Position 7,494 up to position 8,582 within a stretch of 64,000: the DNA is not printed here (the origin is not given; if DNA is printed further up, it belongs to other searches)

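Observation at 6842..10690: Lower-GC ~3.9-kb island: small basic ORF, unexplained 380-bp spacer, PD-(D/E)xK nuclease and DUF1156/COG1743 Zn-ribbon DNA methyltransferase (candidate R-M/defence module)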

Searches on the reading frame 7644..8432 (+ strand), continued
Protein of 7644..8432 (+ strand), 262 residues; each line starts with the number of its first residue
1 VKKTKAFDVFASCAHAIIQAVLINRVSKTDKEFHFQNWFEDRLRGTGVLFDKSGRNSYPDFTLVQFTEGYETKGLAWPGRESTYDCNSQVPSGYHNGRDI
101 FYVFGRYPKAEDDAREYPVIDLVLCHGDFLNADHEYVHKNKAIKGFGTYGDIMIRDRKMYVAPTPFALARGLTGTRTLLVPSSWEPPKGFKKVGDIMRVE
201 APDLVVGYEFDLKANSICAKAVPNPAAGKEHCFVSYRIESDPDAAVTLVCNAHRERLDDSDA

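Call 78: list_cluster_members(proteins=[P0115, P0055, P0085, P0069])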
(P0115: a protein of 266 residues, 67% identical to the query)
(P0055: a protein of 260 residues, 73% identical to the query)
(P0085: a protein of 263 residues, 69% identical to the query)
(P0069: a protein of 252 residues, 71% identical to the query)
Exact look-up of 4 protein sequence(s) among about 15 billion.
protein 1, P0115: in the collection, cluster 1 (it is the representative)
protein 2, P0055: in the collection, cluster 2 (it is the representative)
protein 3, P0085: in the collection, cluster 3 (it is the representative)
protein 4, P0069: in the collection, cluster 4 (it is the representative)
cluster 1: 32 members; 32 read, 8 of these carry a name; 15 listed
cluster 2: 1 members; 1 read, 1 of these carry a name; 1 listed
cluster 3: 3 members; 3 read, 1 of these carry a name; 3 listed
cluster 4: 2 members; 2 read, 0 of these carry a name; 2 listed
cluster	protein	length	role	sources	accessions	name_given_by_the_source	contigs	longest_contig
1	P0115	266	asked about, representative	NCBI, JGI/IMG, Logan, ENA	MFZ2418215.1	MAG: hypothetical protein WAW22_06815 [Smithellaceae bacterium] | hypothetical protein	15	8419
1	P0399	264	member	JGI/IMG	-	hypothetical protein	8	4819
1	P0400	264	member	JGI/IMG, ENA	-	hypothetical protein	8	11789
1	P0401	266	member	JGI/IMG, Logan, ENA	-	hypothetical protein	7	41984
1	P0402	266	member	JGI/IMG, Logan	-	hypothetical protein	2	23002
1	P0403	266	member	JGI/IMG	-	hypothetical protein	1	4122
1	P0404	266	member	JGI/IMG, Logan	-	hypothetical protein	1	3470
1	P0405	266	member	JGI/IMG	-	hypothetical protein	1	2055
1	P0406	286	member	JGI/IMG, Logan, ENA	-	-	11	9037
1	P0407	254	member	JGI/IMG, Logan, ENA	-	-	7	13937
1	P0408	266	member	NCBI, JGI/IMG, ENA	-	-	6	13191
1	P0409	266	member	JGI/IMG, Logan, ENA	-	-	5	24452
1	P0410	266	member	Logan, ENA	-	-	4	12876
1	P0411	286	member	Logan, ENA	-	-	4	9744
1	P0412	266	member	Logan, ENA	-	-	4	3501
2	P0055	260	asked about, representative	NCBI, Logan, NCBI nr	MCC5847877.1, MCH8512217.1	MAG: hypothetical protein JJU29_07260 [Verrucomicrobia bacterium] | hypothetical protein [Verrucomicrobiota bacterium]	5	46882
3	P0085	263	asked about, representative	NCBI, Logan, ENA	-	-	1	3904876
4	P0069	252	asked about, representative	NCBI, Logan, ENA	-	-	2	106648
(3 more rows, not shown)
